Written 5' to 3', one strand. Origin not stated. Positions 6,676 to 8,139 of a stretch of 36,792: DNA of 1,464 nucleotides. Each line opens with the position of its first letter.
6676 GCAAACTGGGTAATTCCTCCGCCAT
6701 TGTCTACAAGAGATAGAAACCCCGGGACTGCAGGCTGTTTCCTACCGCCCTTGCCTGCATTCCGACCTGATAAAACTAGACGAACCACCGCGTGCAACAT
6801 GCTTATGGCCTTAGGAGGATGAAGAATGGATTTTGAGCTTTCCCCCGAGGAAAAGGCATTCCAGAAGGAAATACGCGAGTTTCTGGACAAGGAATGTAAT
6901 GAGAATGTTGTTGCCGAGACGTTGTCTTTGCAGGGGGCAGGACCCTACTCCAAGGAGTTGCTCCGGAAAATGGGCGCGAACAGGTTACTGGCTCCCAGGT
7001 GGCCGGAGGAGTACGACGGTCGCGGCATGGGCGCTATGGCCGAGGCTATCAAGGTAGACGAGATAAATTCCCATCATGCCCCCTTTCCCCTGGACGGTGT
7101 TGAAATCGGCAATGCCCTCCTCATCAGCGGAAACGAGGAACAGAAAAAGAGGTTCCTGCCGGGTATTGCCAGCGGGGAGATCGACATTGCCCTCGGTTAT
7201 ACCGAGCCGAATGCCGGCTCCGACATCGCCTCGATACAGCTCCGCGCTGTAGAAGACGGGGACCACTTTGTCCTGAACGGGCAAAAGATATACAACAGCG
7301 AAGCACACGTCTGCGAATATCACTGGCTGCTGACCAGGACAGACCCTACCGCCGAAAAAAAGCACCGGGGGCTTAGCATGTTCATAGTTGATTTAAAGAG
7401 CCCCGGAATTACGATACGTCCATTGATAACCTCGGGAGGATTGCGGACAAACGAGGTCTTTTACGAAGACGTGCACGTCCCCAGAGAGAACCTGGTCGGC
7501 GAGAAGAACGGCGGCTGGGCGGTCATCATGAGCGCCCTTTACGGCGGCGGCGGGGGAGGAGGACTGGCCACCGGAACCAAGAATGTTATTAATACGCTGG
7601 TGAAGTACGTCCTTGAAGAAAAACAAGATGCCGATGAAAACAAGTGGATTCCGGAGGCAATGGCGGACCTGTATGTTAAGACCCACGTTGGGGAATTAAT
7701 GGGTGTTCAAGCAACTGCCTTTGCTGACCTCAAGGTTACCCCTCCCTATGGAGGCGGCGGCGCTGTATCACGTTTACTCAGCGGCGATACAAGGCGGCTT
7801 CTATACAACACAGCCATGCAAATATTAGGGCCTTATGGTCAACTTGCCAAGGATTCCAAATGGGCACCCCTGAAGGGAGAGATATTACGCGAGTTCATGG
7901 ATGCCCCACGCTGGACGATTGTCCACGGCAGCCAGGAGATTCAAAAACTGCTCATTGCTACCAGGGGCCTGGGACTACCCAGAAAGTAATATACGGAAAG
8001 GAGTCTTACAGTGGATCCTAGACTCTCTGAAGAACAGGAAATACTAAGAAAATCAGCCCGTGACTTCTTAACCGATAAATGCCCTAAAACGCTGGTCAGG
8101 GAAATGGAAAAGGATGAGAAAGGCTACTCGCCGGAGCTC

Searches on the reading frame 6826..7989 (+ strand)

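Call 4: search_protein_families(library=pfam, proteins=[window:6826-7989:+], max_evalue=0.001)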
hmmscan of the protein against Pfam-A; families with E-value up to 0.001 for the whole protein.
window:6826-7989:+ (387 aa): 3 families
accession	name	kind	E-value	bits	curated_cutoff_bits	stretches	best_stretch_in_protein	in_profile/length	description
PF02771.21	Acyl-CoA_dh_N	-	7.1e-21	75.1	22.9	1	6-118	1-113/113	Acyl-CoA dehydrogenase, N-terminal domain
PF02770.24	Acyl-CoA_dh_M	-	1.7e-19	70.2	33.3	1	122-215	1-96/97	Acyl-CoA dehydrogenase, middle domain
PF00441.29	Acyl-CoA_dh_1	-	9.9e-11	42.4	22.4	1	228-380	1-148/150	Acyl-CoA dehydrogenase, C-terminal domain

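Call 53: search_protein_families(library=ncbifam, proteins=[window:6826-7989:+], max_evalue=0.00001)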
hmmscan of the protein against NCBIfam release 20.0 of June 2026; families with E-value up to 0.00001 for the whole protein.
window:6826-7989:+ (387 aa): 16 families
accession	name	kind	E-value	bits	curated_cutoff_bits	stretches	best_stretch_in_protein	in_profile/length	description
TIGR03204.1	pimC_large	equivalog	6.6e-47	160.2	623.85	1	2-234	1-236/395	pimeloyl-CoA dehydrogenase large subunit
NF042972.1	AcrlCoAredClosAcrC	equivalog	2.1e-46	158.3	640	1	1-379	1-374/378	acryloyl-CoA reductase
NF045552.1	GlutCoADH_Des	equivalog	1.4e-44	152.9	470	1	1-384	1-382/387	glutaryl-CoA dehydrogenase Acd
NF058590.1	AcCoDHFadEBacil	equivalog_domain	1e-28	100.3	600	1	5-292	21-312/586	acyl-CoA dehydrogenase FadE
NF008997.0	PRK12341.1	equivalog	1.7e-28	99.8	537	1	1-237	1-237/382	acyl-CoA dehydrogenase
NF043006.1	CyhCrbnylCoADH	equivalog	1.4e-27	96.7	650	1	25-378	20-372/380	cyclohexane-1-carbonyl-CoA dehydrogenase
NF045652.1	ProlPCPDhRedW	equivalog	2e-26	92.7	650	1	57-294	48-297/376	L-prolyl-[peptidyl-carrier protein] dehydrogenase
TIGR03207.1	cyc_hxne_CoA_dh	equivalog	2.5e-26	92.3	575.35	1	41-236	33-232/372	cyclohexanecarboxyl-CoA dehydrogenase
NF053553.1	prodigi_MBC_PigA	equivalog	6.1e-24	84.8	500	1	1-384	1-381/381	prodigiosin MBC biosynthesis dehydrogenase PigA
NF042439.1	SulpropCoADesulf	equivalog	1.3e-21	76.8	600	1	34-383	18-372/379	3-sulfinopropanoyl-CoA desulfinase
NF002885.1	PRK03354.1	equivalog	7e-17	61.5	540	1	1-230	1-227/378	crotonobetainyl-CoA dehydrogenase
TIGR03203.1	pimD_small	equivalog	2.6e-14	53.1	652.7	1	2-238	1-236/378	pimeloyl-CoA dehydrogenase small subunit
NF052270.1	Staph_DH_FadE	equivalog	2.1e-12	46.5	600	1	96-220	115-238/400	acyl-CoA dehydrogenase FadE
NF007000.1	PRK09463.1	subfamily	1.7e-11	43.2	600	1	9-241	40-296/726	acyl-CoA dehydrogenase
NF009586.0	PRK13026.1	subfamily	3.4e-07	28.9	608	1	13-142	79-215/777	acyl-CoA dehydrogenase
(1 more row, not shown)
